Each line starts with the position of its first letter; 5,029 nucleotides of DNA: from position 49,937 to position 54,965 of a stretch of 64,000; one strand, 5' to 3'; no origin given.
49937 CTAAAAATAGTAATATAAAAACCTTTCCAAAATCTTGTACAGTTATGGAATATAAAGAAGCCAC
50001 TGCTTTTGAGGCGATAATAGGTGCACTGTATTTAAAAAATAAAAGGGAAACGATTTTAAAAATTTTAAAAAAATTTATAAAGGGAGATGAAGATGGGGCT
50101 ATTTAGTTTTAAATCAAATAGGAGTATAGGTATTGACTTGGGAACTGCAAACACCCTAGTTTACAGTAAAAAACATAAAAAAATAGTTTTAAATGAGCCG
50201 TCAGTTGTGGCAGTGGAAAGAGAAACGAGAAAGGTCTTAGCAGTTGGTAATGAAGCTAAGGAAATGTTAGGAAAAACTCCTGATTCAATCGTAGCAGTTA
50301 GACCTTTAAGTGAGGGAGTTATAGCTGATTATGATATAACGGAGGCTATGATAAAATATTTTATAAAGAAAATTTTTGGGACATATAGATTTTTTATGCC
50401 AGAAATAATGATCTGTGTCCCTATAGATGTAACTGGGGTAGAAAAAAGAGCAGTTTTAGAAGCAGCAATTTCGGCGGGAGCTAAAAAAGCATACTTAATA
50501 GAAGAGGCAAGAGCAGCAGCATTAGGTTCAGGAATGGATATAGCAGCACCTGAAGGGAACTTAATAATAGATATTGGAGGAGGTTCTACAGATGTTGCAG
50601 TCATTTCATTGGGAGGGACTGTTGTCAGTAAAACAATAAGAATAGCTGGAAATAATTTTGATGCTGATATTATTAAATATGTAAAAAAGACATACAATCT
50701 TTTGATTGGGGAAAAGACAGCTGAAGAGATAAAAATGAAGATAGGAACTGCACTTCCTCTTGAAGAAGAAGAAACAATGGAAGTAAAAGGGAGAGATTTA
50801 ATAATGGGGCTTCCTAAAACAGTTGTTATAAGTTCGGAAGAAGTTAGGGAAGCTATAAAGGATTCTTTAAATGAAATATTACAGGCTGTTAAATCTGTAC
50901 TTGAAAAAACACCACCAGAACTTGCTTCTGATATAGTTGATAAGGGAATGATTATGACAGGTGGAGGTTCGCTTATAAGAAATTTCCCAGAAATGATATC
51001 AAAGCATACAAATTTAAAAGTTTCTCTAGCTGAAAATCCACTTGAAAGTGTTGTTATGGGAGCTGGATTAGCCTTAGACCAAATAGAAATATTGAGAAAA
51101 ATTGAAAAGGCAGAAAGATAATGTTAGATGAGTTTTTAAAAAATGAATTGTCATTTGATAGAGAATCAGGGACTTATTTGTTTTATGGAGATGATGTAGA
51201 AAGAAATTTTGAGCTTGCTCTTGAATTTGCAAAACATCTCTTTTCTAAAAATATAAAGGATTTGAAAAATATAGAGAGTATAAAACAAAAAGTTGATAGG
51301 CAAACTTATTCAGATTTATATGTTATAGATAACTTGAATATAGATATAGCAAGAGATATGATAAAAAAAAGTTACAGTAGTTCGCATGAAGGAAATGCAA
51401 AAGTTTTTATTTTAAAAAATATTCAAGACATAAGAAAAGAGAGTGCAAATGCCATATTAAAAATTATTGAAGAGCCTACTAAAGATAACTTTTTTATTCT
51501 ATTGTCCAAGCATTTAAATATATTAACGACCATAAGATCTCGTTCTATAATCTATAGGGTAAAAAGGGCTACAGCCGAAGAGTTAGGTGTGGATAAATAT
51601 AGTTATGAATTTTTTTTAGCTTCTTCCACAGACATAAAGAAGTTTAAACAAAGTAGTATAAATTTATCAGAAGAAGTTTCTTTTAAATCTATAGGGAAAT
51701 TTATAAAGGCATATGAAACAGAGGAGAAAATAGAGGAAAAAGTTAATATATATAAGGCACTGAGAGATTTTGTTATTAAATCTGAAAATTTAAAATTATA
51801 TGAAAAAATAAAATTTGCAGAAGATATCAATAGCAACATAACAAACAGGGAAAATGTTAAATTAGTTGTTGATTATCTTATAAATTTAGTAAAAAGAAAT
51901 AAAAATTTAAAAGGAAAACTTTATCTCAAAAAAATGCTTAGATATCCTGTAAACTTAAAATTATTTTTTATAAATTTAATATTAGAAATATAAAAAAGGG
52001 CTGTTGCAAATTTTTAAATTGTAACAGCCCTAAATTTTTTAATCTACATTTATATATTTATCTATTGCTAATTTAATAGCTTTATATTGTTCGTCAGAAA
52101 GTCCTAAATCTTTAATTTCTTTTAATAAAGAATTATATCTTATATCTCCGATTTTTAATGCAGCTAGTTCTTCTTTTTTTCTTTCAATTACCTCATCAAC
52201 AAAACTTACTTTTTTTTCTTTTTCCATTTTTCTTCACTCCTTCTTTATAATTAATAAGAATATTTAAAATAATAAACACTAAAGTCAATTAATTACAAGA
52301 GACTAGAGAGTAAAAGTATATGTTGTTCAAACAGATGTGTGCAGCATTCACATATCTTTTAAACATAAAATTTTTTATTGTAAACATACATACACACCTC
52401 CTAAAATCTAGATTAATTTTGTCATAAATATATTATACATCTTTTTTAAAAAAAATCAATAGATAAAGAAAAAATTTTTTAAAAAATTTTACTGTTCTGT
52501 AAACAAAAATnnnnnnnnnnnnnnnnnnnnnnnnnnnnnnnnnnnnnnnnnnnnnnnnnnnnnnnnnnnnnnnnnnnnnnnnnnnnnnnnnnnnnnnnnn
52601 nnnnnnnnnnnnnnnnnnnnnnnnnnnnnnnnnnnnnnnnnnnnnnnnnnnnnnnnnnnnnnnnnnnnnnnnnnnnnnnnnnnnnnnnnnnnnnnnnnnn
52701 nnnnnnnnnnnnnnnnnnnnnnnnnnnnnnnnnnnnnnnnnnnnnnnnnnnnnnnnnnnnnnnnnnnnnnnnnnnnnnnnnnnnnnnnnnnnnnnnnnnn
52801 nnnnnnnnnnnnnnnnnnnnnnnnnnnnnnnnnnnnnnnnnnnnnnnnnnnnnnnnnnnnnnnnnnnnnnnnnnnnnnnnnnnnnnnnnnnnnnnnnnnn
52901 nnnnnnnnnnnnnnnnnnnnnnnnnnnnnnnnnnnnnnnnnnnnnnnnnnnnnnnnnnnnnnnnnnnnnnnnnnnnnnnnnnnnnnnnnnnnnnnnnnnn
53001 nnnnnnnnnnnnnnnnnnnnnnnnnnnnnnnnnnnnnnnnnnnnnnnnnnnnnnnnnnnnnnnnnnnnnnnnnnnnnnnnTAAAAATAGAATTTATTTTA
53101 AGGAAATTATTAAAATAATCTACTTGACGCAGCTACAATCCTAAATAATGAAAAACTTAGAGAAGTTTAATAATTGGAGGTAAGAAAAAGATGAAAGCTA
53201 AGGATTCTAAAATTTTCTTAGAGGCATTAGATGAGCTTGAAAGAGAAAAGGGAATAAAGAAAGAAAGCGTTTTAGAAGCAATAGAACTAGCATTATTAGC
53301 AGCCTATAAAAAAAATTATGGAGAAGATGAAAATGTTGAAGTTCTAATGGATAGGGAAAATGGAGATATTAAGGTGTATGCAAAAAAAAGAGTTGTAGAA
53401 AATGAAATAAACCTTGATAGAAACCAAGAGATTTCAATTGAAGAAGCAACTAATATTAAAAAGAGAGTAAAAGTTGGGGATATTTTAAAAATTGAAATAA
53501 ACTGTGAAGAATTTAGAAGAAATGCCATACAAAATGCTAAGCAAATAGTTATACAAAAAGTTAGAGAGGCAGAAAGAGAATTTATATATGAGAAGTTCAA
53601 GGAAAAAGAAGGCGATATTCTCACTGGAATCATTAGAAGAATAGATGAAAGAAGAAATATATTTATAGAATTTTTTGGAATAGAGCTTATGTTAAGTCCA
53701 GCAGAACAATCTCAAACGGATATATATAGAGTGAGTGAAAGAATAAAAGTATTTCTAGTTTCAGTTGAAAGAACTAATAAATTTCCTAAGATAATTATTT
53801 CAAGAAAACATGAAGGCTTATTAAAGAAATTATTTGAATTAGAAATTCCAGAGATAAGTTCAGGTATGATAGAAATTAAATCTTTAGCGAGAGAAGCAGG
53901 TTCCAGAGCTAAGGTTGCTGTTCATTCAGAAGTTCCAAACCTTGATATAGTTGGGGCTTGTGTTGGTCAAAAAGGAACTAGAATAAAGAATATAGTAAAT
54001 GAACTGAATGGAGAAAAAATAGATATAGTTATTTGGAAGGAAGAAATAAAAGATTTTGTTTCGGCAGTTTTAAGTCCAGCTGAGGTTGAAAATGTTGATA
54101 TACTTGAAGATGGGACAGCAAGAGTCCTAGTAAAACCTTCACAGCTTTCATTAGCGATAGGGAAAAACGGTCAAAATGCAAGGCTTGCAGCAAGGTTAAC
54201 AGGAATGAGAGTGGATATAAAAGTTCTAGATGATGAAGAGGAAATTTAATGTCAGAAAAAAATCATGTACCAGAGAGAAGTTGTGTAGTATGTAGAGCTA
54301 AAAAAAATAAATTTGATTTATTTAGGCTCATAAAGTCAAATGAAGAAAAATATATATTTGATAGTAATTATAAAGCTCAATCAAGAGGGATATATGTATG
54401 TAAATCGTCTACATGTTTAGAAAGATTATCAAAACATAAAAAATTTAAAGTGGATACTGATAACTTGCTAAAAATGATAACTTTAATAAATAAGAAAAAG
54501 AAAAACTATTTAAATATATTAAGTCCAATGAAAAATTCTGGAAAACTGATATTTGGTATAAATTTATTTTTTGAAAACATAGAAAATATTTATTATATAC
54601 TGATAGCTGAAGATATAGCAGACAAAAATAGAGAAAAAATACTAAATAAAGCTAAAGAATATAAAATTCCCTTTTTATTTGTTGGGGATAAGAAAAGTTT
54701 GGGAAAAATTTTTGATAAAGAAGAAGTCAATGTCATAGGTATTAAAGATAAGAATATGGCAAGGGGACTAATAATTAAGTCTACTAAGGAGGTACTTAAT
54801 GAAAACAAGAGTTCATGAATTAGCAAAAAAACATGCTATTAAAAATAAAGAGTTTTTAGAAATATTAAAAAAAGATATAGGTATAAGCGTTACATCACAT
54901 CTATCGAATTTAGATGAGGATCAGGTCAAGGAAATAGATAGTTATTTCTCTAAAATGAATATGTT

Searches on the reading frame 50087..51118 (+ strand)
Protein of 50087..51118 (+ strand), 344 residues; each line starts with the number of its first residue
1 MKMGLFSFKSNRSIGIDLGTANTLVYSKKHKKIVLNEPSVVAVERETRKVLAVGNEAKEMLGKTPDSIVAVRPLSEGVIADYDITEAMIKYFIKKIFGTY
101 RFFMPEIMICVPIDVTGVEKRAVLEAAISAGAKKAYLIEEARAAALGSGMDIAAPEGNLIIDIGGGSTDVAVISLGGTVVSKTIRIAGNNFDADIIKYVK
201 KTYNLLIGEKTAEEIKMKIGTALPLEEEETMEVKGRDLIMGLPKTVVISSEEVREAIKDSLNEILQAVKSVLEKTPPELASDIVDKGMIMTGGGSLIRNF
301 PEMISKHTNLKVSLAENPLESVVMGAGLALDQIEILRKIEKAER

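Call 52: search_protein_families(library=pfam, proteins=[window:50087-51118:+], max_evalue=0.0001)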
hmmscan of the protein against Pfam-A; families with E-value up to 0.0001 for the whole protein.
window:50087-51118:+ (344 aa): 5 families
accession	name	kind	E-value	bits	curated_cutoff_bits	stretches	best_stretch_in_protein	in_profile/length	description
PF06723.19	MreB_Mbl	-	3.6e-139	463.6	27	1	12-336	2-325/327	MreB/Mbl protein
PF00012.26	HSP70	-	3e-13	49.3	20.6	1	107-328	136-370/599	Hsp70 protein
PF14450.12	FtsA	-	5e-13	50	31.8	1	160-317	2-112/127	Cell division protein FtsA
PF00022.25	Actin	-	7.9e-09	35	27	1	37-202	30-190/410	Actin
PF06277.17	EutA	-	5.1e-05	22.8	27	0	144-213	128-204/475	Ethanolamine utilisation protein EutA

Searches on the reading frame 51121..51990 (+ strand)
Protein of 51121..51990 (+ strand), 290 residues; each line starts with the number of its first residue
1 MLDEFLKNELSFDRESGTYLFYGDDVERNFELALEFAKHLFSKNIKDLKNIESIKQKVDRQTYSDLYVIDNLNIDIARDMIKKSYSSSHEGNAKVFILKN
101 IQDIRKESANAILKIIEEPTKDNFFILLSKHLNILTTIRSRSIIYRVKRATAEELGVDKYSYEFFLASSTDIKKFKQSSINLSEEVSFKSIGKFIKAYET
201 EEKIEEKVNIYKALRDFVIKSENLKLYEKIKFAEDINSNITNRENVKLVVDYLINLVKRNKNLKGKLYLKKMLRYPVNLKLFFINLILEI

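Call 52: search_protein_families(library=pfam, proteins=[window:51121-51990:+], max_evalue=0.0001)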
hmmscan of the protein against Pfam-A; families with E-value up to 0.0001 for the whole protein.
window:51121-51990:+ (290 aa): 1 family
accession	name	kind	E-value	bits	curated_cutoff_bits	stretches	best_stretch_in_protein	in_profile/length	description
PF13177.12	DNA_pol3_delta2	-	2.3e-28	99.7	27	1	5-149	8-159/161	DNA polymerase III, delta subunit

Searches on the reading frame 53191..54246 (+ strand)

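Call 53: search_protein_families(library=pfam, proteins=[window:53191-54246:+], max_evalue=0.0001)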
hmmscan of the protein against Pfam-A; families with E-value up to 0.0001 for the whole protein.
window:53191-54246:+ (352 aa): 3 families
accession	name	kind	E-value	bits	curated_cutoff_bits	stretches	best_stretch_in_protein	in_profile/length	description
PF08529.16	NusA_N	-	1.4e-39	135.5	23.8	1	9-130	2-119/119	NusA N-terminal domain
PF13184.12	KH_5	-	1.1e-26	93.1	27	1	236-304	1-69/69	NusA-like KH domain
PF00013.35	KH_1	-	6.1e-05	23.1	21.5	0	309-345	1-38/66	KH domain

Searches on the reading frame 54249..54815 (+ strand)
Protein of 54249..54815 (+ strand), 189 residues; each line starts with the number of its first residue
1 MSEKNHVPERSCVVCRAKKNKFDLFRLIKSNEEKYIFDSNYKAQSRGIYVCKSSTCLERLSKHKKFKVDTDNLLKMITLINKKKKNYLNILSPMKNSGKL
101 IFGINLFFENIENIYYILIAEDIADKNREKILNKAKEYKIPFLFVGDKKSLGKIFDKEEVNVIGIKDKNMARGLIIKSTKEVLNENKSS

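Call 53: search_protein_families(library=pfam, proteins=[window:54249-54815:+], max_evalue=0.0001)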
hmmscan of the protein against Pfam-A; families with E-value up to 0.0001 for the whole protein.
window:54249-54815:+ (189 aa): 2 families
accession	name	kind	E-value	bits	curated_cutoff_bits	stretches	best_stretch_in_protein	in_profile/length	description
PF04296.18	YlxR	-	3.4e-15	56.1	26.9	1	10-67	1-58/75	Protein of unknown function (DUF448)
PF01248.31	Ribosomal_L7Ae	-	2.5e-07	30.7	22.1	1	94-169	10-89/95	Ribosomal protein L7Ae/L30e/S12e/Gadd45 family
